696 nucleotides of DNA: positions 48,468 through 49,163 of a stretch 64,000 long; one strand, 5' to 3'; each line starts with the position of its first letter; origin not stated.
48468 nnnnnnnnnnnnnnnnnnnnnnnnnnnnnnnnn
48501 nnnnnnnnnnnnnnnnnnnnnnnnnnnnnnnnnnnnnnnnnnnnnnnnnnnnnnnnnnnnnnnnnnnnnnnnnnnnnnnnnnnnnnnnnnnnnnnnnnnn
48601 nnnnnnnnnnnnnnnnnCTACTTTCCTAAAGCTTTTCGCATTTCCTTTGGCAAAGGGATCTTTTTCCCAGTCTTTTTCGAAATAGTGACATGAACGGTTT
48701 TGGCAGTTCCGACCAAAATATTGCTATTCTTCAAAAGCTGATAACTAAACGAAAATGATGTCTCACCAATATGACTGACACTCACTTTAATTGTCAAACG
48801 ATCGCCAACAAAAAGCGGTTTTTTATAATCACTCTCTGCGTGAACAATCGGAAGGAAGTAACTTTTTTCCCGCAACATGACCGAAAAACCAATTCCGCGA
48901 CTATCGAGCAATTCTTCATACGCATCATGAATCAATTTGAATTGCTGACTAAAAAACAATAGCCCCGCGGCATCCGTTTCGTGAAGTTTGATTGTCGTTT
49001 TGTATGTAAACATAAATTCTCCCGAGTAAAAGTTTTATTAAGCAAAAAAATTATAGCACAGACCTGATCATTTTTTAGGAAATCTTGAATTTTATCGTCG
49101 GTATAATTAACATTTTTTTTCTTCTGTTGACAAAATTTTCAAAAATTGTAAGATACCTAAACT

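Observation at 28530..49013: Menaquinone gene set split in two by the pilus-like cluster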

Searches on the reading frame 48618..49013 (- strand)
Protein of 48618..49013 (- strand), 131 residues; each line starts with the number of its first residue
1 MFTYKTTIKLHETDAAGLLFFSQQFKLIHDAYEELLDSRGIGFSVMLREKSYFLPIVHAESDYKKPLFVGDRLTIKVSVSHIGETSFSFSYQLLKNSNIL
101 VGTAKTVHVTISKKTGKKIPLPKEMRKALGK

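Call 3: search_protein_families(library=ncbifam, proteins=[window:48618-49013:-])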
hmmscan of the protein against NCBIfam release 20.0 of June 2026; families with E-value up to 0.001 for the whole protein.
window:48618-49013:- (131 aa): 4 families
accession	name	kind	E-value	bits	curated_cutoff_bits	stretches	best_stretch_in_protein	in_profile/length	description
TIGR00051.1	TIGR00051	subfamily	9.4e-15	55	68.7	1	8-121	4-116/117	YbgC/FadM family acyl-CoA thioesterase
TIGR02799.1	thio_ybgC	equivalog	3.1e-13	50.1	141.35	1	4-127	3-125/126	tol-pal system-associated acyl-CoA thioesterase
NF008065.0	PRK10800.1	equivalog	1.4e-09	38.2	185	1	1-125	5-128/134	tol-pal system-associated acyl-CoA thioesterase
NF047424.1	MenI_Staph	exception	1.2e-08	34.9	225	1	9-124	11-125/148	1,4-dihydroxy-2-naphthoyl-CoA hydrolase MenI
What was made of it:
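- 48618..49013 (-): Convergent hotdog-fold thioesterase, probable DHNA-CoA hydrolase. Below NCBIfam cut-offs (call 3).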

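Call 61: search_solved_structures(query=window:48618-49013:-, max_evalue=0.001)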
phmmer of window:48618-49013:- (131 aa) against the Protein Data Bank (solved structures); distinct sequences matched with E-value up to 0.001: 12.
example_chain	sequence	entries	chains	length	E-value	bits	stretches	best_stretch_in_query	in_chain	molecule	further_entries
4k00_A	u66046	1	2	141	6.5e-19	71.7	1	2-128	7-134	1,4-dihydroxy-2-naphthoyl-CoA hydrolase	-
2egi_A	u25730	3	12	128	2.2e-16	63.6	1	2-129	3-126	Hypothetical protein aq_1494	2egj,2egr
2hx5_A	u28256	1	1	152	4.1e-12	49.8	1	6-125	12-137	Hypothetical protein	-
5wh9_A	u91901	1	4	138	6.3e-12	49.2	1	4-129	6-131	4-hydroxybenzoyl-CoA thioesterase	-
2gf6_A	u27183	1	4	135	9.4e-10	42.1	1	2-127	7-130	Conserved hypothetical protein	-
3hm0_A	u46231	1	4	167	2.6e-06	31.1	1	5-126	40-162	Probable Thioesterase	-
2oiw_A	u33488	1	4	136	3.3e-06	30.7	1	43-129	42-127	putative 4-hydroxybenzoyl-CoA thioesterase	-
5v10_A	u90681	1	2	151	6.8e-06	29.7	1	7-128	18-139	Uncharacterized protein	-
3ck1_A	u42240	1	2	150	0.00024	24.7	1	6-129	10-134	Putative thioesterase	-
5kl9_A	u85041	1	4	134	0.00032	24.3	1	2-124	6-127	Acyl-CoA thioester hydrolase YbgC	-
1s5u_A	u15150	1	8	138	0.00035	24.2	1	2-124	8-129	Protein ybgC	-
2fuj_A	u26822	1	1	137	0.00079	23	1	53-128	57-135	conserved hypothetical protein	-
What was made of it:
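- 48618..49013 (-): Best PDB match 4K00 (DHNA-CoA hydrolase Slr0204), E 6.5e-19 (call 61).
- Checked: Its best solved-structure relative is Slr0204, a 1,4-dihydroxy-2-naphthoyl-CoA hydrolase (4K00, E 6.5e-19, call 61).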
